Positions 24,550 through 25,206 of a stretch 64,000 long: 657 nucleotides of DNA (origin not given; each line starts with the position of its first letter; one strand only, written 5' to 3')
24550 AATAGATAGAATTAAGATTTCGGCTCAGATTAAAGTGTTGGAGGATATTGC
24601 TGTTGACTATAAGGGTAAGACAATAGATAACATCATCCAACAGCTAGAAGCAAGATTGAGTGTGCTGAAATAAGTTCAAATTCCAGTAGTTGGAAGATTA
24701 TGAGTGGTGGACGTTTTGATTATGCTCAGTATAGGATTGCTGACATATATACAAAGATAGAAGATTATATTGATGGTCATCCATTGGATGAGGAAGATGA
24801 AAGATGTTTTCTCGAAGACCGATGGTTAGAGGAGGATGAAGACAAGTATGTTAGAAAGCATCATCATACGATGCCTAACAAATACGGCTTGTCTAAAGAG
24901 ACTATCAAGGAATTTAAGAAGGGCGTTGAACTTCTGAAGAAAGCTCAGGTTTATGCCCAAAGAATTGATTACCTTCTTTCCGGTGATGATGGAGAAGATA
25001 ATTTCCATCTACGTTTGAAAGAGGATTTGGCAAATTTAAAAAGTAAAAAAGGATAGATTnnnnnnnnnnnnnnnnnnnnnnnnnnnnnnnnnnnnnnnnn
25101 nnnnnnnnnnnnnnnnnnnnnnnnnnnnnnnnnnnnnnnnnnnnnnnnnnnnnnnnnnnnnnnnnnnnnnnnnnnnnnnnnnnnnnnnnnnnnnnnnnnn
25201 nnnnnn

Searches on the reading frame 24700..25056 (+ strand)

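Call 21: search_protein_families(library=pfam, proteins=[window:24700-25056:+], max_evalue=0.01)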
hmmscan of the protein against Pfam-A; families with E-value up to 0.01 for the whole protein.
window:24700-25056:+ (118 aa): 1 family
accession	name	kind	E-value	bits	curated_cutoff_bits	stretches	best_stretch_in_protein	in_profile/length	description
PF12083.13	DUF3560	-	0.0043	17.6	27.2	1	65-116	58-112/124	Domain of unknown function (DUF3560)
